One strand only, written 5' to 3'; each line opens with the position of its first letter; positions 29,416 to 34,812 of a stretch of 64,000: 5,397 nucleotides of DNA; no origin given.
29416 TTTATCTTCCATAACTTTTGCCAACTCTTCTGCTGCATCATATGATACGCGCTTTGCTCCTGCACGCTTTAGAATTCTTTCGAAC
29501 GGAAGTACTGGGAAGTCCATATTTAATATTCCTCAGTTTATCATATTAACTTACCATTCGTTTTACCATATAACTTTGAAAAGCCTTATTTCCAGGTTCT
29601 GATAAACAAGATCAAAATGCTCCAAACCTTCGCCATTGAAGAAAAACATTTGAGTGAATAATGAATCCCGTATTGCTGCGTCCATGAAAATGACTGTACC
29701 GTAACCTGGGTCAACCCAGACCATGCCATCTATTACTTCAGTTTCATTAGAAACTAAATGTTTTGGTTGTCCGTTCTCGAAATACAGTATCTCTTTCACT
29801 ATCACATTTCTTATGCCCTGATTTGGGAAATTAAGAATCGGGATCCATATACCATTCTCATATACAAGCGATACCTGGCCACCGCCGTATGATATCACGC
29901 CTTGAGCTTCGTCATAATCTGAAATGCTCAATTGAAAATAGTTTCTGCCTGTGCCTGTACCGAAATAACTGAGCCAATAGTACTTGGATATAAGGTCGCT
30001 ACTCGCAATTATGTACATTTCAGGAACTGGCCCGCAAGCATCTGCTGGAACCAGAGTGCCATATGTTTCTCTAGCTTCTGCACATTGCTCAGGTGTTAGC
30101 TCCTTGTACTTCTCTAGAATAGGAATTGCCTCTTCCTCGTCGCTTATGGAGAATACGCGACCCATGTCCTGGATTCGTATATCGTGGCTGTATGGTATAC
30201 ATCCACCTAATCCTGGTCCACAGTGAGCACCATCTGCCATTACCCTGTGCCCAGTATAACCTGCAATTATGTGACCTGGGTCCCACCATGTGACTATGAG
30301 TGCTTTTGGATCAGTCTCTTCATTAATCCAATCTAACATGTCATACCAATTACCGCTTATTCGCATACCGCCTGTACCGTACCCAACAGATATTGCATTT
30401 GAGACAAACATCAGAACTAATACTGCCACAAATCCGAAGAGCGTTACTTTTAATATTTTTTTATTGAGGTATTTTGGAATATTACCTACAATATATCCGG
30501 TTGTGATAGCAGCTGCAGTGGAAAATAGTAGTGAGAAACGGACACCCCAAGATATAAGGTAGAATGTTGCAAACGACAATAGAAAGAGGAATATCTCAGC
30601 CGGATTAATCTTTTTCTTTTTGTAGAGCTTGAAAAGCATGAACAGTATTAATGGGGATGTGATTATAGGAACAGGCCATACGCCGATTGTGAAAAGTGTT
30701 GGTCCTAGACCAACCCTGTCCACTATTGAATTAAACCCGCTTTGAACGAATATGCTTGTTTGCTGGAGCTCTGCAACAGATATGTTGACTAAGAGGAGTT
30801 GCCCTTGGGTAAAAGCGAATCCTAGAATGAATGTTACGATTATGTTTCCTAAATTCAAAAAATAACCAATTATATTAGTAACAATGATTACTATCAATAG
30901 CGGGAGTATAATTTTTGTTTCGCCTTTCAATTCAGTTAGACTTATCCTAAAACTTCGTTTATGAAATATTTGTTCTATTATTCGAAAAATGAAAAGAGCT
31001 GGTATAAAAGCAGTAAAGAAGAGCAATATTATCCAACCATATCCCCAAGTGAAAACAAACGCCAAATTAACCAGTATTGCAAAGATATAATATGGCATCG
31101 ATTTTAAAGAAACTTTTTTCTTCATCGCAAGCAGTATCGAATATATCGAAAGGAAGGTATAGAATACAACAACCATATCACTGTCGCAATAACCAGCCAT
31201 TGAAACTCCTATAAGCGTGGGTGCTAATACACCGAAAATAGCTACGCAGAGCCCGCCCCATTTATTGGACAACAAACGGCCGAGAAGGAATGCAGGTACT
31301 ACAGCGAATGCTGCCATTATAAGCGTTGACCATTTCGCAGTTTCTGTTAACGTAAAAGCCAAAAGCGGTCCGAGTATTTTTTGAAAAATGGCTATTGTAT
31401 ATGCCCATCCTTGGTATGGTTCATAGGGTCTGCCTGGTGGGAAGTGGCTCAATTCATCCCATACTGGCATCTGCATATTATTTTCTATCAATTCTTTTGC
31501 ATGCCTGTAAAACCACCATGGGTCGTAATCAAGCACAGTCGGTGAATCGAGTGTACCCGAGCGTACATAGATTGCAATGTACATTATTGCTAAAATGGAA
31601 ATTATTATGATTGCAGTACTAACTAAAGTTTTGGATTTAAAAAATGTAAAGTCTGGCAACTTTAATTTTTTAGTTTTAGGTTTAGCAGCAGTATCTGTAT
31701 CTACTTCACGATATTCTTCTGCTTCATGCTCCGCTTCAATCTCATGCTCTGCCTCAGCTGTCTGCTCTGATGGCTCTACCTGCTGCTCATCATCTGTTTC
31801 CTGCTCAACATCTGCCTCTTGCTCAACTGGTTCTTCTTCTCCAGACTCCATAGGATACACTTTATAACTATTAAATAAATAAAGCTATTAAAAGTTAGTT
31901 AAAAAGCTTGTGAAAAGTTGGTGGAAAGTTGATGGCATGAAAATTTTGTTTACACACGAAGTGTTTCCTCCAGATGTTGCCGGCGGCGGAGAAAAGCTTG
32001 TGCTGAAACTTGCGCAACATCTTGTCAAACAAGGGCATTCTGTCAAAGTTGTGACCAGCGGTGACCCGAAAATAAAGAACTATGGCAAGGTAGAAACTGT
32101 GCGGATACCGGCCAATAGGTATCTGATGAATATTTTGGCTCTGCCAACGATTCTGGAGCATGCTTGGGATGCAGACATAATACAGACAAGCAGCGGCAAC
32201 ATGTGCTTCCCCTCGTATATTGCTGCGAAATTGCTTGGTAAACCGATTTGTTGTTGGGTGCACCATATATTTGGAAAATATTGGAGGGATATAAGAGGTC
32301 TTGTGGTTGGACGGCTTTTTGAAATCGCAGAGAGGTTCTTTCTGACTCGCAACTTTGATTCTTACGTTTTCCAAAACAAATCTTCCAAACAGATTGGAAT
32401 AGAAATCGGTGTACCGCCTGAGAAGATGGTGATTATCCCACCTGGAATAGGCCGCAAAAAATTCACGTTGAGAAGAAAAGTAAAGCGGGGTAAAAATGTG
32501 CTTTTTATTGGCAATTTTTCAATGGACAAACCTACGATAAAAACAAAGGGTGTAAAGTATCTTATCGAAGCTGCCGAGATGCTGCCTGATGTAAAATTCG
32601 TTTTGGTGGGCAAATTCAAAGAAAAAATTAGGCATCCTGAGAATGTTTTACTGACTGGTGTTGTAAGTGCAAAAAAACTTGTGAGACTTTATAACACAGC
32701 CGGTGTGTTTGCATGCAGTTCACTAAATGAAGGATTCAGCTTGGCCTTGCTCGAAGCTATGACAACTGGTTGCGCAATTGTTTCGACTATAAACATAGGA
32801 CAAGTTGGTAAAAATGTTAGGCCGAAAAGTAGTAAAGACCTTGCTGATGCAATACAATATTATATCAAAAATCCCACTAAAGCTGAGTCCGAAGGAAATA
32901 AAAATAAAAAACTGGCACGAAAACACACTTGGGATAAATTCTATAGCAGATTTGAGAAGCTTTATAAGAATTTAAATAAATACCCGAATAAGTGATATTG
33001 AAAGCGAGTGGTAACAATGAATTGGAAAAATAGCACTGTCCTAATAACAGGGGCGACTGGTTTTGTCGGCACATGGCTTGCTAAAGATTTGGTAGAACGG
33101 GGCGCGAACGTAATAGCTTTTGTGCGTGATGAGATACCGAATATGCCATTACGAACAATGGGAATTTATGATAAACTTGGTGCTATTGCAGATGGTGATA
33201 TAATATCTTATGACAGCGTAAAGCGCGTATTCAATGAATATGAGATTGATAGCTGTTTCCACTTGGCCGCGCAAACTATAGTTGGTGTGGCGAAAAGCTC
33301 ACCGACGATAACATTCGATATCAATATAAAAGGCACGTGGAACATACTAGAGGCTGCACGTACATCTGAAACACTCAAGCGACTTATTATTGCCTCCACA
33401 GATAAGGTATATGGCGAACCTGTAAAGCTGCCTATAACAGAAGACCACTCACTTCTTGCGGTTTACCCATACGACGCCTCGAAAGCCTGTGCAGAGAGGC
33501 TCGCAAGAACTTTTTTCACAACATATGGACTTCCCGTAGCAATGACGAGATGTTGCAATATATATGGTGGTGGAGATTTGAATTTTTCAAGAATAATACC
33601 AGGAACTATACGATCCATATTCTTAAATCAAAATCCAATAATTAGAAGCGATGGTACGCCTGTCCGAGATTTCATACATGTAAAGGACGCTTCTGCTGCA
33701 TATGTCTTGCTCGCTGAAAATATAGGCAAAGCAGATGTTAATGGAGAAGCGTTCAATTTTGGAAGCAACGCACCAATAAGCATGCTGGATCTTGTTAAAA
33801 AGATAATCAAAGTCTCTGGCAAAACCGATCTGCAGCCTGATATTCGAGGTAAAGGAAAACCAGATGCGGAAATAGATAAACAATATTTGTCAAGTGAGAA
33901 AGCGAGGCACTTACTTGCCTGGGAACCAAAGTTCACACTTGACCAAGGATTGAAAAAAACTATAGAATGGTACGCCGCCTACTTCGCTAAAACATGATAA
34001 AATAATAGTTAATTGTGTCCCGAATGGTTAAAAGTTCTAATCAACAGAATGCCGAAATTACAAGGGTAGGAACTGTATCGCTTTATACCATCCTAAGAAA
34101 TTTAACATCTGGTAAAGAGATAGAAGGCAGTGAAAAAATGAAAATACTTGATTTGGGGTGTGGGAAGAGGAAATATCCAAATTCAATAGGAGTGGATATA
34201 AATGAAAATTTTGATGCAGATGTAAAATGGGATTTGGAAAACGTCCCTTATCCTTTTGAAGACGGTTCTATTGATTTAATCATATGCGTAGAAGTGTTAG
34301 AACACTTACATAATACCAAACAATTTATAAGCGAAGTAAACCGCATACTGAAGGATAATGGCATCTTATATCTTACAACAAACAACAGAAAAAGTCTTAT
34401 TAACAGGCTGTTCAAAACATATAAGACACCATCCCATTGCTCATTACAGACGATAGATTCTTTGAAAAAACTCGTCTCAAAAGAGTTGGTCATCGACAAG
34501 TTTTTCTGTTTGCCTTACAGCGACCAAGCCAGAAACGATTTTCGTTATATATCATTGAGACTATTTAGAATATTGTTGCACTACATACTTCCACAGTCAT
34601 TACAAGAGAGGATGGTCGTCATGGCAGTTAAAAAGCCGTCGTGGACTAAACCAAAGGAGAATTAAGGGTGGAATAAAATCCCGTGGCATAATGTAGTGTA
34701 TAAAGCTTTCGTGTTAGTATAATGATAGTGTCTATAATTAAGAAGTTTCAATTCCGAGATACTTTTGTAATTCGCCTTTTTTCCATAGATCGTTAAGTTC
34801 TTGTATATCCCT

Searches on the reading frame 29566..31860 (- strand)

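Call 65: search_protein_families(library=pfam, proteins=[window:29566-31860:-], max_evalue=0.00001)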
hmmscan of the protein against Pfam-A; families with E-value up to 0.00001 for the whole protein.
window:29566-31860:- (765 aa): 1 family
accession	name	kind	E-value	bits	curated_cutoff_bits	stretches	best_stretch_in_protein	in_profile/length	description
PF02516.20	STT3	-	1.1e-21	78.3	24.5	1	101-486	21-396/405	Oligosaccharyl transferase STT3, N-terminal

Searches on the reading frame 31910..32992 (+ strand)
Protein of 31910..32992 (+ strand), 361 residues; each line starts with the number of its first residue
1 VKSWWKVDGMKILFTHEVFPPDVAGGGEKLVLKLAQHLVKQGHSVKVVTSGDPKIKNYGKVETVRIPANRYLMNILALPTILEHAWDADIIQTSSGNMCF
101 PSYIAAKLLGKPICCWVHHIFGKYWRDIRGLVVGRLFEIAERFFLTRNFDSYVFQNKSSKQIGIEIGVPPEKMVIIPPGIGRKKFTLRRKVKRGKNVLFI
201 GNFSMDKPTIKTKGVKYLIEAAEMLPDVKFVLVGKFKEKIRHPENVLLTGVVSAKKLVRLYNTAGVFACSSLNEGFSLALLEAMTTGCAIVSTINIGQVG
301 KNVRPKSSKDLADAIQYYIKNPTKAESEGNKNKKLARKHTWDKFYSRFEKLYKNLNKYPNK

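Call 65: search_protein_families(library=pfam, proteins=[window:31910-32992:+], max_evalue=0.00001)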
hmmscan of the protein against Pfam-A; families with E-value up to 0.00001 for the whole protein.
window:31910-32992:+ (361 aa): 5 families
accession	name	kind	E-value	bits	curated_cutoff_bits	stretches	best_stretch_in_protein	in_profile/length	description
PF13439.12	Glyco_transf_4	-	1.1e-19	71.5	28.5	1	25-180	2-166/170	Glycosyltransferase Family 4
PF13692.12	Glyco_trans_1_4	-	3.4e-18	66.7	27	1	195-321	2-142/142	Glycosyl transferases group 1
PF00534.26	Glycos_transf_1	-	4.4e-17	62.6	26.4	1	211-334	26-171/172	Glycosyl transferases group 1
PF13579.12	Glyco_trans_4_4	-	3.2e-13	50.8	29.7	1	25-179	1-158/158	Glycosyl transferase 4-like domain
PF13524.12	Glyco_trans_1_2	-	1.3e-06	28.9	25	1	217-343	4-137/144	Glycosyl transferase-like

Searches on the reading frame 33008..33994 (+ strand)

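Call 45: search_protein_families(library=pfam, proteins=[window:33008-33994:+], max_evalue=0.0001)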
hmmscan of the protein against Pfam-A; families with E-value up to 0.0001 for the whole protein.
window:33008-33994:+ (329 aa): 8 families
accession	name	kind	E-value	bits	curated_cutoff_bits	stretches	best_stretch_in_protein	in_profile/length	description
PF16363.11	GDP_Man_Dehyd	-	8.7e-54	183.6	27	1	12-318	1-332/332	GDP-mannose 4,6 dehydratase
PF01370.27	Epimerase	-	1.9e-49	168.7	20.9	1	11-251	1-239/240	NAD dependent epimerase/dehydratase family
PF02719.21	Polysacc_synt_2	-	9e-18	64.9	20.2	1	11-280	1-257/293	Polysaccharide biosynthesis protein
PF01073.25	3Beta_HSD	-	7.9e-16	58.3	22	1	12-272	1-270/280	3-beta hydroxysteroid dehydrogenase/isomerase family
PF04321.23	RmlD_sub_bind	-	5.5e-15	55.6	27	1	10-197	2-163/287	RmlD substrate binding domain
PF07993.18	NAD_binding_4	-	1.7e-12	47.5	20.1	1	79-187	88-209/258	Male sterility protein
PF13460.12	NAD_binding_10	-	2.6e-06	27.9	27.2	1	15-167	1-132/184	NAD(P)H-binding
PF08659.16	KR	-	7.4e-05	23.2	22.6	0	10-137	2-143/180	KR domain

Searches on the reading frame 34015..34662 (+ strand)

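Call 45: search_protein_families(library=pfam, proteins=[window:34015-34662:+], max_evalue=0.0001)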
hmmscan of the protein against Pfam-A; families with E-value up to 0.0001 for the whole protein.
window:34015-34662:+ (216 aa): 6 families
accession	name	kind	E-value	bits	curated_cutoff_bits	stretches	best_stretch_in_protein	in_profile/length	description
PF13489.12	Methyltransf_23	-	2e-14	54.1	27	1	39-155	21-155/164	Methyltransferase domain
PF08241.18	Methyltransf_11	-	2.8e-12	47.5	21.2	1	57-120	21-95/95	Methyltransferase domain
PF13847.12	Methyltransf_31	-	4.7e-09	36.5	27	1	73-129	62-119/145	Methyltransferase domain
PF05148.21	Methyltransf_8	-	1e-07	32.5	27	1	39-121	71-157/219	Hypothetical methyltransferase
PF08242.18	Methyltransf_12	-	3.2e-07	31.4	30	1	72-118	53-98/98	Methyltransferase domain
PF13649.12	Methyltransf_25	-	3.9e-07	31.1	27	1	72-116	53-97/97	Methyltransferase domain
